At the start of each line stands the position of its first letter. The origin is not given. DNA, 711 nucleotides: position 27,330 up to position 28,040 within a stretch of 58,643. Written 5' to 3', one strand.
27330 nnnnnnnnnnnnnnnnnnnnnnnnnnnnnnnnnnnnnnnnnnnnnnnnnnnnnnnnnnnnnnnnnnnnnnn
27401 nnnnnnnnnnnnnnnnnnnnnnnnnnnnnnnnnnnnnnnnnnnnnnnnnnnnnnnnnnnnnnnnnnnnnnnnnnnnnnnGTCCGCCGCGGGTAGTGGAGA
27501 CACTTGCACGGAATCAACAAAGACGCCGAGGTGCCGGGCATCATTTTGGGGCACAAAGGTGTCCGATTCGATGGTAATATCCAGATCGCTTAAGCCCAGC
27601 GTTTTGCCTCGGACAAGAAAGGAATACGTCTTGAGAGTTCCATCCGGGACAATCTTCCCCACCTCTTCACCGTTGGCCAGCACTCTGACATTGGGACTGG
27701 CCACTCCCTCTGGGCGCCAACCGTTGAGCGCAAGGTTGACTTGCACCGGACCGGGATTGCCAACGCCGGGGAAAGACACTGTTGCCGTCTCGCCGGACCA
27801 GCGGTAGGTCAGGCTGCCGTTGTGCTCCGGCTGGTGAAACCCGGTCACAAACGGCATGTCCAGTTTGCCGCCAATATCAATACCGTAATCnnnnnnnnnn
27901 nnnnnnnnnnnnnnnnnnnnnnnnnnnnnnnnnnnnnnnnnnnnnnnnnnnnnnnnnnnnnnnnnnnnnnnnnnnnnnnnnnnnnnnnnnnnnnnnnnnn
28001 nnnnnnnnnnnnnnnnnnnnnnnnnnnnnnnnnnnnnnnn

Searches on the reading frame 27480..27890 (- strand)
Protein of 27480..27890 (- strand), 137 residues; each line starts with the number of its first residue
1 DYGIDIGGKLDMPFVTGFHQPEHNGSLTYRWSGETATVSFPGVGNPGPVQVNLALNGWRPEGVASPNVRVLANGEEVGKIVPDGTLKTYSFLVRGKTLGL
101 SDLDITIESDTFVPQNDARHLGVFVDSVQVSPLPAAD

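Call 9: search_protein_families(library=pfam, alignment_id=A1, max_evalue=10)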
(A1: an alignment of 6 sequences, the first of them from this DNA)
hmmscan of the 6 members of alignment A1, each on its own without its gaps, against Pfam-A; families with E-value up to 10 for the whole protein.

A. member 1, seq(137 aa): 1 family
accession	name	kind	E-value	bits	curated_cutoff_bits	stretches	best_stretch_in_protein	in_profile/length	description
PF16841.11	CBM60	-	0.00013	22.8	28.2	1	64-131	12-77/91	Ca-dependent carbohydrate-binding module xylan-binding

B. families by the number of members that match (of 6 scanned): 4 families
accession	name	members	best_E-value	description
PF16841.11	CBM60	2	0.00013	Ca-dependent carbohydrate-binding module xylan-binding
PF20009.4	GEVED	1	0.029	GEVED domain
PF22820.2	TcaA_3rd_4th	1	0.058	TcaA protein 3rd/4th domain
PF16355.11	DUF4982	1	0.097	Domain of unknown function (DUF4982)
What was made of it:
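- Closest known: CAZy CBM35, CBM6, CBM36 and CBM60. Same: The weak Pfam CBM60 signal covers module residues 64-131 (call 9).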

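Call 10: search_solved_structures(query=A1, max_evalue=10, show_alignments=2)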
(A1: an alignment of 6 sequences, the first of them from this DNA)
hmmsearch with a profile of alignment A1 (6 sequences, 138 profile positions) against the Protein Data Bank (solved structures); distinct sequences matched with E-value up to 10: 4.
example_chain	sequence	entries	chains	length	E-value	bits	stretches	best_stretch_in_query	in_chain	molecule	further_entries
2o30_A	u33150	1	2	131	0.56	13.5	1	27-97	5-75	NUCLEAR MOVEMENT PROTEIN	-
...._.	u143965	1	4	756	1.1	12.5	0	65-94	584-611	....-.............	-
8get_A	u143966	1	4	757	1.1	12.5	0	65-94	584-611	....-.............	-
6mvh_A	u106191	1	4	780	1.1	12.4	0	65-94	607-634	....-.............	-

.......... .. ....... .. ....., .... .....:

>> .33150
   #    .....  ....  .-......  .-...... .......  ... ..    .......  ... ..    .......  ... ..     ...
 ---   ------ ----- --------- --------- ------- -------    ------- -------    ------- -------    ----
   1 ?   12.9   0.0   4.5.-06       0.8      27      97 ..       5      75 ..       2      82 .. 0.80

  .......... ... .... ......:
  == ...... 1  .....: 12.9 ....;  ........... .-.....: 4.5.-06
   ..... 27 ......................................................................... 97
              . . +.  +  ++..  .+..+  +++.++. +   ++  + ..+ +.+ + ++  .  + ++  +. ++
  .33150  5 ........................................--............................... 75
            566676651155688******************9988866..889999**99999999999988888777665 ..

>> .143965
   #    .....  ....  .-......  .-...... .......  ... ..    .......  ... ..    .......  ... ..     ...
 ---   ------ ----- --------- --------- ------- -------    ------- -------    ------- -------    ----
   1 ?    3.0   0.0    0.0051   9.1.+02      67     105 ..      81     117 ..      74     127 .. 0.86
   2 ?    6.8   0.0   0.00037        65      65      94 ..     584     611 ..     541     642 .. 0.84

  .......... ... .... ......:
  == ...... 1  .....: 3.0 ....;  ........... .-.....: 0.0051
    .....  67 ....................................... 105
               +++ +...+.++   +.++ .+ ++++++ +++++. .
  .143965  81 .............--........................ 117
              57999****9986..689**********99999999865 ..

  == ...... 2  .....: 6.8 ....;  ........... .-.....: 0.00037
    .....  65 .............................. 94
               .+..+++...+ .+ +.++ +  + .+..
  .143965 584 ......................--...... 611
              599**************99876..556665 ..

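Call 12: find_homologous_proteins(query=A1, max_evalue=0.001)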
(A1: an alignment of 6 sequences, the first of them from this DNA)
Query A1 (6 sequences): 1545 candidates shared short words with the query, none scored E <= 0.001.
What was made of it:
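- Tried and rejected: Word-indexed search. find_homologous_proteins with the six-module alignment found nothing, a limit of the index (call 12).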

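Call 19: predict_structure(alignment_id=A1)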
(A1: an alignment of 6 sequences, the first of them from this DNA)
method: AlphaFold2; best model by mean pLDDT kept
length: 137 residues; sequences in the alignment: 6
mean_pLDDT: 90.2   pTM: 0.86
mean pLDDT of the five models: 90.2, 89.5, 89.1, 87.6, 84.7
residues with pLDDT >= 90: 90; 70-90: 42; 50-70: 4; < 50: 1
segments of 3 or more residues with pLDDT < 50: none
pLDDT, mean of each block of 10 residues (from residue 1): 89 94 89 96 83 92 92 95 93 83 94 89 95 76
secondary structure, 60 per line:
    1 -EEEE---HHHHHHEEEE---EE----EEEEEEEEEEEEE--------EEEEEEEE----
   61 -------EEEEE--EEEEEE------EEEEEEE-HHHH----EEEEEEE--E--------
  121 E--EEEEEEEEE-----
elements in order: E2-5 H9-14 E15-18 E28-40 E49-56 E68-72 E75-80 E87-93 H95-98 E103-109 E124-132
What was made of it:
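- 27480..27890 (-): Module copy A. It follows an N-terminal helix in protein A (26076..28016 or 28124), an unannotated GT-C-like membrane protein. AlphaFold2 model pLDDT 90.2 (call 19).
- On Galactose-binding-domain-like beta-jelly-roll fold (CBM6/35/36 type): pLDDT 90.2, with 9 strands (call 19).
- AlphaFold2 model of the module has pLDDT 90.2 and pTM 0.86 and is all-beta (call 19).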

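Call 20: search_protein_representatives(alignment_id=A1)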
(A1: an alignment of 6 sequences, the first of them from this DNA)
Query: 6 sequences, 138 profile positions. Proteins with E-value up to 0.001 (for the whole library): 2795; up to 1e-10: 880; up to 1e-30: 14. The best 150 are listed.
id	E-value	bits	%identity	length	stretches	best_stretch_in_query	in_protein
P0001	2.5e-53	196.0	-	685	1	2-137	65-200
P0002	8.6e-49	181.3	-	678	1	2-138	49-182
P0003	5.7e-43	162.5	-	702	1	2-137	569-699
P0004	6.0e-42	159.2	-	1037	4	10-128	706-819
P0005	1.3e-37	145.1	-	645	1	2-137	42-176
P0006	9.5e-36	139.1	-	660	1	2-137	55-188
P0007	3.4e-34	134.0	-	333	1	4-132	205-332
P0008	6.7e-34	133.1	-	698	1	3-133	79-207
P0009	1.1e-33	132.4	-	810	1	2-137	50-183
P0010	4.9e-32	127.1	-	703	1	2-137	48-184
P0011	9.6e-32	126.1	-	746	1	3-136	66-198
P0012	6.8e-31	123.4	-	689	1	2-135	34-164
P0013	7.4e-31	123.2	-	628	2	2-137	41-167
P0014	1.0e-30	122.8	-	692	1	3-134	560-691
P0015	1.2e-30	122.6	-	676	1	4-137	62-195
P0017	6.6e-30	120.2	-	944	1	2-136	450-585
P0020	2.9e-29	118.1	-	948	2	1-136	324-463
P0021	3.5e-29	117.8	-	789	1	3-134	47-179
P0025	1.5e-28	115.8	-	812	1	3-136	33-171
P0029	2.0e-26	108.9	-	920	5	12-133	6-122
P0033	7.5e-26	107.0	-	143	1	3-130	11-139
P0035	1.1e-25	106.5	-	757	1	3-126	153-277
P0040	4.9e-25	104.4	-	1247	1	2-135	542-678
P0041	5.4e-25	104.3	-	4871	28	17-111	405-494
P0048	5.9e-24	100.9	-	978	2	10-135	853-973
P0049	6.0e-24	100.9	-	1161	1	3-132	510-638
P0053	7.8e-24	100.5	-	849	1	4-131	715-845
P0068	1.6e-22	96.2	-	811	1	1-137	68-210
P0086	1.9e-21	92.7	-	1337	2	24-134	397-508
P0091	5.2e-21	91.3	-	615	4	5-130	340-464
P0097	1.6e-20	89.8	-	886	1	2-135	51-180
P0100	2.8e-20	89.0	-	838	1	3-132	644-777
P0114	1.4e-19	86.8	-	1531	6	17-130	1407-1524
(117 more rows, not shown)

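Call 24: fold_search(model_id=the predicted structure, library=pdb)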
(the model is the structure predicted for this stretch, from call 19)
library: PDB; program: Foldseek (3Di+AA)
matches with E <= 10: 1602; with E <= 0.001: 42
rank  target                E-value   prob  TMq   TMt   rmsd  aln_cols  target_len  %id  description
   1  8xck_F                3.4e-05  1.00  0.43  0.24   7.6       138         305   15  Closed state of central tail fiber of bacteriophage lambda (released 2024-05-01)
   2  8xcj_F                3.9e-05  1.00  0.47  0.19   6.3       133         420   17  Open State of central tail fiber of bacteriophage lambda upon binding to LamB (gpJ713-LamB complex) (released 2024-05-01)
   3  9jsg                  7.5e-05  1.00  0.68  0.20   3.9       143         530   12  Clostridium perfringens iota toxin pore Ib in pore state (released 2025-05-14)
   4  9jsi_F                1.4e-04  1.00  0.66  0.21   3.7       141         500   13  Clostridium perfringens iota toxin pore Ib in prepore II state (released 2025-05-14)
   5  9jsh_B                1.4e-04  1.00  0.62  0.22   4.0       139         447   14  Clostridium perfringens iota toxin pore Ib in prepore III state (released 2025-05-14)
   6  9jsh_E                1.9e-04  1.00  0.62  0.19   3.4       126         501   13  Clostridium perfringens iota toxin pore Ib in prepore III state (released 2025-05-14)
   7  9jsk_A                1.9e-04  1.00  0.65  0.23   3.8       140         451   13  Clostridium perfringens iota toxin pore Ib in prepore IV state (released 2025-05-14)
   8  9mdi_A                2.0e-04  1.00  0.65  0.20   3.7       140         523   13  Clostridioides difficile Transferase B Component Dimer (released 2025-07-16)
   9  9jsi_D                2.1e-04  1.00  0.63  0.20   3.3       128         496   12  Clostridium perfringens iota toxin pore Ib in prepore II state (released 2025-05-14)
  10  9jsk_C                2.3e-04  1.00  0.66  0.23   3.7       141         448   13  Clostridium perfringens iota toxin pore Ib in prepore IV state (released 2025-05-14)
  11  5eiy_B                2.3e-04  1.00  0.48  0.13   6.3       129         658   19  Bacterial cellulose synthase bound to a substrate analogue (released 2016-03-09)
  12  9jsk_G                2.4e-04  1.00  0.60  0.19   3.5       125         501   13  Clostridium perfringens iota toxin pore Ib in prepore IV state (released 2025-05-14)
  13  8yrm_A                2.4e-04  1.00  0.53  0.17   6.6       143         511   14  Iota toxin Ib pore serine-clamp mutant (released 2025-03-26)
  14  9jsi_G                2.6e-04  1.00  0.61  0.19   3.5       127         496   13  Clostridium perfringens iota toxin pore Ib in prepore II state (released 2025-05-14)
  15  2w1w_B                2.7e-04  1.00  0.56  0.57   4.4       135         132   16  Native structure of a family 35 carbohydrate binding module from Clostridium thermocellum (released 2009-01-20)
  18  8j3x_A                3.9e-04  1.00  0.53  0.21   4.1       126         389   14  Crystal structure of CBM6E from Saccharophagus degradans (released 2024-04-24)
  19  1us2_A                3.9e-04  1.00  0.58  0.19   6.3       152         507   12  Xylanase10C (mutant E385A) from Cellvibrio japonicus in complex with xylopentaose (released 2003-12-18)
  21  8j3x_B                4.9e-04  1.00  0.54  0.22   3.7       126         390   14  Crystal structure of CBM6E from Saccharophagus degradans (released 2024-04-24)
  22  2w1w_A                5.1e-04  1.00  0.49  0.51   4.8       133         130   14  Native structure of a family 35 carbohydrate binding module from Clostridium thermocellum (released 2009-01-20)
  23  4qb2                  5.4e-04  1.00  0.52  0.55   5.1       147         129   12  Structure of CBM35 in complex with glucuronic acid (released 2014-10-08)
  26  1w0n                  6.0e-04  1.00  0.54  0.60   5.3       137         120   12  Structure of uncomplexed Carbohydrate Binding Domain CBM36 (released 2004-10-27)
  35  9fmt_C                8.3e-04  1.00  0.49  0.15   6.8       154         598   11  Cryo-EM structure of the BcsB hexameric crown from the E. coli cellulose secretion macrocomplex (released 2024-10-16)
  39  9fmt_A                9.2e-04  1.00  0.49  0.12   4.9       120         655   14  Cryo-EM structure of the BcsB hexameric crown from the E. coli cellulose secretion macrocomplex (released 2024-10-16)
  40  2wz8                  9.7e-04  1.00  0.61  0.62   4.7       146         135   12  Family 35 carbohydrate binding module from Clostridium thermocellum (released 2010-07-14)
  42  6yg8_B                9.7e-04  1.00  0.50  0.13   7.7       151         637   12  Cryo-EM structure of a BcsB pentamer in the context of an assembled Bcs macrocomplex (released 2021-02-24)
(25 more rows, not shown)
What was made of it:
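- On Galactose-binding-domain-like beta-jelly-roll fold (CBM6/35/36 type): Foldseek probability is 1.00, E 2.7e-4 to 1e-3, and TM-scores are 0.54-0.64 to CBM35, CBM36 and CDTb RBD1 (call 24).
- Closest known: BcsB carbohydrate-binding domains of bacterial cellulose synthase. Same: They appear as Foldseek hits (5eiy_B, 9fmt, 6yg8; call 24).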

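Call 25: search_protein_families(library=pfam, proteins=[P0004, P0029, P0114, P0091, P0017, P0040, P0049, P0007, P0020, P0033], max_evalue=0.01)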
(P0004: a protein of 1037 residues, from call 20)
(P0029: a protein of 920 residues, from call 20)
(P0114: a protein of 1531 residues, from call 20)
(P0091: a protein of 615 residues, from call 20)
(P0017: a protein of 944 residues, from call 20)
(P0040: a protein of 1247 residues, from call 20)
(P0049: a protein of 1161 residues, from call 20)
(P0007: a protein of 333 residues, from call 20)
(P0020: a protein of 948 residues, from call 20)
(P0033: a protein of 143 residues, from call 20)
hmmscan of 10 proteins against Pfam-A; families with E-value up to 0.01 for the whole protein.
P0004 (1037 aa): 4 families
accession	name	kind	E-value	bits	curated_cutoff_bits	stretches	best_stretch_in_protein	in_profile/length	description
PF00884.28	Sulfatase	-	1.6e-45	156.1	25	1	66-381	2-301/301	Sulfatase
PF01663.27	Phosphodiest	-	2.6e-17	63.9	23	2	67-133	1-64/342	Type I phosphodiesterase / nucleotide pyrophosphatase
PF02995.22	DUF229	-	5.5e-05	22.5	25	1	290-344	306-358/496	Protein of unknown function (DUF229)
PF16347.10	SGSH_C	-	0.00018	22.2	29.3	0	341-384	11-56/154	N-sulphoglucosamine sulphohydrolase, C-terminal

P0029 (920 aa): 1 family
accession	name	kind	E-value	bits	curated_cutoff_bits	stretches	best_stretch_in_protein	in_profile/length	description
PF04055.27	Radical_SAM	-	8.4e-10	39.5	29.5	1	670-831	4-164/166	Radical SAM superfamily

P0114 (1531 aa): 2 families
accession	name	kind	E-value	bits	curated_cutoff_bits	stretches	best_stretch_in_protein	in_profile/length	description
PF24376.1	DUF7532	-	3.2e-05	24.5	27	0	1221-1253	77-109/122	Family of unknown function (DUF7532)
PF13231.12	PMT_2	-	0.00073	20.2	26.1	1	190-308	8-128/160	Dolichyl-phosphate-mannose-protein mannosyltransferase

P0091 (615 aa): 0 families

P0017 (944 aa): 3 families
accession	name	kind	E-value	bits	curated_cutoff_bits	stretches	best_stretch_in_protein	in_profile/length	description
PF13231.12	PMT_2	-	3.1e-06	27.9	26.1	1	90-227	8-136/160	Dolichyl-phosphate-mannose-protein mannosyltransferase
PF02366.24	PMT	-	0.00048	20.2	22.7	1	96-218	75-195/245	Dolichyl-phosphate-mannose-protein mannosyltransferase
PF15971.10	Mannosyl_trans4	-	0.00083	19.7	33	1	112-201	44-136/163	DolP-mannose mannosyltransferase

P0040 (1247 aa): 1 family
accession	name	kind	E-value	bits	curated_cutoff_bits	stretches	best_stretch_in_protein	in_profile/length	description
PF09586.16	YfhO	-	1.8e-16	60.1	28.5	2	1155-1229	759-834/835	Bacterial membrane protein YfhO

P0049 (1161 aa): 2 families
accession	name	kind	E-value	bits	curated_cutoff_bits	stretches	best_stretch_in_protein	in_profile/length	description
PF09594.16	GT87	-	3.1e-09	37.4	25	2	149-357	32-232/237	Glycosyltransferase family 87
PF05208.19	ALG3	-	0.005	16.8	23.6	1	191-269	127-205/358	ALG3 protein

P0007 (333 aa): 25 families
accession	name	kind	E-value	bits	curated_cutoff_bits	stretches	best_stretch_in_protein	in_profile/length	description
PF13414.12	TPR_11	-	8.8e-39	131.4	26.8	5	27-68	1-42/42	TPR repeat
PF00515.34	TPR_1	-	2.3e-33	113.1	27.8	3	88-120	1-33/34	Tetratricopeptide repeat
PF14559.12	TPR_19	-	2e-32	111.8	25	5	99-162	2-65/68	Tetratricopeptide repeat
PF13181.12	TPR_8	-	2.2e-29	99.5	25.7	3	91-120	4-33/34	Tetratricopeptide repeat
PF07719.23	TPR_2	-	2.7e-29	99.3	27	3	89-120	2-33/34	Tetratricopeptide repeat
PF13431.12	TPR_17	-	1e-25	88.2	24.4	3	76-109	1-34/34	Tetratricopeptide repeat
PF13428.12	TPR_14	-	1.1e-22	78.7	23.5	3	89-131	2-44/44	Tetratricopeptide repeat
PF13432.12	TPR_16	-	6.1e-22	78.2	32.7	2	60-120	3-63/65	Tetratricopeptide repeat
PF13424.12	TPR_12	-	2.1e-19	69.9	30.1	2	57-117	6-74/77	Tetratricopeptide repeat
PF13176.12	TPR_7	-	9.5e-19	66.3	27.9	2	91-117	2-28/36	Tetratricopeptide repeat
PF13374.12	TPR_10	-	8.6e-09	35.6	27.5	1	92-117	6-31/42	Tetratricopeptide repeat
PF13174.12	TPR_6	-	1e-08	35.7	26.3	0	94-117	6-29/33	Tetratricopeptide repeat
PF13371.12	TPR_9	-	2.6e-08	34.2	35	1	94-160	1-67/73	Tetratricopeptide repeat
PF13429.12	TPR_15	-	4.8e-08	33.2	26.2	1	101-182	126-209/280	Tetratricopeptide repeat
PF03704.23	BTAD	-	8.1e-08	33.2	22.1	1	66-115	74-123/146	Bacterial transcriptional activator domain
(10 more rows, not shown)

P0020 (948 aa): 0 families

P0033 (143 aa): 0 families

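Call 30: search_protein_families(library=pfam, alignment_id=A2, max_evalue=1)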
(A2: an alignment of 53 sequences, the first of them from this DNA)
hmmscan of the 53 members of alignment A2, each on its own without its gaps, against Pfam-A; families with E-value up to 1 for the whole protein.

A. member 1, seq(137 aa): 1 family
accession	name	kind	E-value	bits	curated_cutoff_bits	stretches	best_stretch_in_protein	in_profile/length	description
PF16841.11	CBM60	-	0.00013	22.8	28.2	1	64-131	12-77/91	Ca-dependent carbohydrate-binding module xylan-binding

B. families by the number of members that match (of 53 scanned): 16 families
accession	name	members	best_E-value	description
PF16841.11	CBM60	9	8.4e-05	Ca-dependent carbohydrate-binding module xylan-binding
PF14683.12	CBM-like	2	0.0025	Polysaccharide lyase family 4, domain III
PF18040.7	BPA_C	2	0.07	beta porphyranase A C-terminal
PF20620.4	DUF6805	1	0.0031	Family of unknown function (DUF6805)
PF20009.4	GEVED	1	0.029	GEVED domain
PF05593.20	RHS_repeat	1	0.044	RHS Repeat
PF22820.2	TcaA_3rd_4th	1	0.058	TcaA protein 3rd/4th domain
PF20736.2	Glyco_hydro127M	1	0.089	Beta-L-arabinofuranosidase, GH127 middle domain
PF16355.11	DUF4982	1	0.097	Domain of unknown function (DUF4982)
PF08531.16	Bac_rhamnosid_N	1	0.11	Alpha-L-rhamnosidase N-terminal domain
PF18093.7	Trm5_N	1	0.11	tRNA methyltransferase 5 N-terminal domain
PF19449.4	DUF5987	1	0.13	Family of unknown function (DUF5987)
PF15805.10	SCNM1_acidic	1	0.15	Acidic C-terminal region of sodium channel modifier 1 SCNM1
PF23094.2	MBTPS1_3rd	1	0.17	MBTPS1, third Ig-like domain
PF08115.16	Toxin_28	1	0.18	SFI toxin family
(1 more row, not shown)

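Call 31: search_solved_structures(query=A2, max_evalue=10, show_alignments=1)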
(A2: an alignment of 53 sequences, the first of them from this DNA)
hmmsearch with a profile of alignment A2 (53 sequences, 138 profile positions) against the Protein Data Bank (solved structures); distinct sequences matched with E-value up to 10: 0.
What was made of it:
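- On Acceptor-binding CBMs appended to GT-C enzymes (EmbC, AftD, GT136 ORF12): PDB sequence searches with 6- and 53-sequence profiles found no Emb or AftD chain (calls 10, 31).
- Closest known: CBM-like subdomain II of the EmbC C-terminal domain, and the CBMs of EmbA/B and AftD. Different: No sequence similarity was detected: PDB sequence searches returned nothing relevant (calls 10, 31).
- No solved CBM is similar by sequence (calls 10, 31).
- Tried and rejected: Searches gave no relative (calls 10, 31).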

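Call 39: list_cluster_members(proteins=[P0004, P0005, P0006, P0009, P0029, P0041, P0114, P0040, P0049, P0091])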
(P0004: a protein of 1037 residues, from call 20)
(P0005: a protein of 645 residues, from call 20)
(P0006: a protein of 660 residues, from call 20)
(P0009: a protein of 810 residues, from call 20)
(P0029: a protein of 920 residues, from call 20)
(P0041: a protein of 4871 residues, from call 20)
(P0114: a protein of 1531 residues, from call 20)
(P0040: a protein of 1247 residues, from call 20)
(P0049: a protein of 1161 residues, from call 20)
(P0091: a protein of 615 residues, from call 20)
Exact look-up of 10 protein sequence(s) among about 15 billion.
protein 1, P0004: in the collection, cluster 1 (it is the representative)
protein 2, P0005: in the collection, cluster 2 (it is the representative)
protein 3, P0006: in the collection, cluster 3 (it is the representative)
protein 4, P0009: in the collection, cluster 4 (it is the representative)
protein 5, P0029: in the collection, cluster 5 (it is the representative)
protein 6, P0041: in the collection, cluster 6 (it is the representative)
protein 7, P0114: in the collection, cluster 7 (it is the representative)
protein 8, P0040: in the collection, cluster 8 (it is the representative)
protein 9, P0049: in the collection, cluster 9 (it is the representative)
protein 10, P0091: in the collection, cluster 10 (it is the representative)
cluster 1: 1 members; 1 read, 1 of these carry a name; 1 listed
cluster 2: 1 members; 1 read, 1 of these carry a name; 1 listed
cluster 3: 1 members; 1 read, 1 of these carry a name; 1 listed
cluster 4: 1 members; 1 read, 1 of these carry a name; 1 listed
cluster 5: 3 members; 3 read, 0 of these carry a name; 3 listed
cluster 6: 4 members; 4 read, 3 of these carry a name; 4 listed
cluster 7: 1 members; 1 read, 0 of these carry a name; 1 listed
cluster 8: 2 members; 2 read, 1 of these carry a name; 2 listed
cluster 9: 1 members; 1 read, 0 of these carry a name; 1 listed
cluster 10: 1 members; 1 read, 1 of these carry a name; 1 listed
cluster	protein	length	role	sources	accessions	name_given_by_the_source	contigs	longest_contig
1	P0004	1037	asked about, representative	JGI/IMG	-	hypothetical protein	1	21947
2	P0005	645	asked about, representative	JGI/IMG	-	hypothetical protein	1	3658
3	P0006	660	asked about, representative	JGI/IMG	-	hypothetical protein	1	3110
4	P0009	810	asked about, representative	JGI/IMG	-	hypothetical protein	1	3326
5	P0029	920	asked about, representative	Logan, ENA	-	-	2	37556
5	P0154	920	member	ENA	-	-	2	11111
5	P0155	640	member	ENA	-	-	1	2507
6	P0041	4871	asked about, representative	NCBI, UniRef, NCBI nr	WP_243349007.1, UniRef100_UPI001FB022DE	PKD-like domain-containing protein [Parabacteroides sp. FAFU027] | PKD-like domain-containing protein n=2 Tax=Parabacteroides sp. FAFU027 TaxID=2922715 ...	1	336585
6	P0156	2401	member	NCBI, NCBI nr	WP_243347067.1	PKD-like domain-containing protein [Parabacteroides sp. FAFU027]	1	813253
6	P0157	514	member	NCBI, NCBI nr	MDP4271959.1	MAG: PKD domain-containing protein, partial [Bacteroidota bacterium] | PKD domain-containing protein [Bacteroidota bacterium]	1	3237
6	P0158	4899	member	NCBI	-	-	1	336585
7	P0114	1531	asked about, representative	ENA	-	-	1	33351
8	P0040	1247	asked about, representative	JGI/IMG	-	hypothetical protein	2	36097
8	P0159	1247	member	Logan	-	-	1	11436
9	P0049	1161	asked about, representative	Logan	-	-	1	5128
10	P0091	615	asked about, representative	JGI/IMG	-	hypothetical protein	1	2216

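Call 42: search_protein_families(library=pfam, alignment_id=A3, max_evalue=0.001)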
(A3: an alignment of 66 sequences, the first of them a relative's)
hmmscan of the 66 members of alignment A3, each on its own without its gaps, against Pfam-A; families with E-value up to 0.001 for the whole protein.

A. member 1, P0004 (1037 aa): 4 families
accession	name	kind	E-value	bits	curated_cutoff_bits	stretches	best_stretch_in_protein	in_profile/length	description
PF00884.28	Sulfatase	-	1.6e-45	156.1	25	1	66-381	2-301/301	Sulfatase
PF01663.27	Phosphodiest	-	2.6e-17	63.9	23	2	67-133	1-64/342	Type I phosphodiesterase / nucleotide pyrophosphatase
PF02995.22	DUF229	-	5.5e-05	22.5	25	1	290-344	306-358/496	Protein of unknown function (DUF229)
PF16347.10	SGSH_C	-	0.00018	22.2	29.3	0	341-384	11-56/154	N-sulphoglucosamine sulphohydrolase, C-terminal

B. families by the number of members that match (of 66 scanned): 34 families (the first 25 are shown)
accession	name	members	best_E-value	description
PF13231.12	PMT_2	14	3.2e-16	Dolichyl-phosphate-mannose-protein mannosyltransferase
PF09594.16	GT87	10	6.7e-38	Glycosyltransferase family 87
PF07719.23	TPR_2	3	9.5e-17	Tetratricopeptide repeat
PF14559.12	TPR_19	3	3.9e-13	Tetratricopeptide repeat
PF13181.12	TPR_8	3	1.4e-12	Tetratricopeptide repeat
PF13428.12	TPR_14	3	2.9e-10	Tetratricopeptide repeat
PF13414.12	TPR_11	2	3.9e-18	TPR repeat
PF13431.12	TPR_17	2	1.7e-13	Tetratricopeptide repeat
PF00515.34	TPR_1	2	7.9e-10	Tetratricopeptide repeat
PF13432.12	TPR_16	2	2e-09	Tetratricopeptide repeat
PF03155.21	Alg6_Alg8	2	2.3e-07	ALG6, ALG8 glycosyltransferase family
PF20176.3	DUF6541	2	1.3e-06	Family of unknown function (DUF6541)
PF13176.12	TPR_7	2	8.2e-06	Tetratricopeptide repeat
PF16841.11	CBM60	2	1.5e-05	Ca-dependent carbohydrate-binding module xylan-binding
PF02366.24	PMT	2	3.8e-05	Dolichyl-phosphate-mannose-protein mannosyltransferase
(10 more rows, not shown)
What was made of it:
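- Among 66 full-length homologues, partners are PMT_2 (14), GT87 (10), ALG6/8 (2), DUF6541 (2) and YfhO (1), plus single sulfatase, GDSL esterase and radical-SAM cases (call 42). The same module sits on enzymes with different chemistries, including sulfatase/phosphotransferase-like and esterase partners (calls 25, 42).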
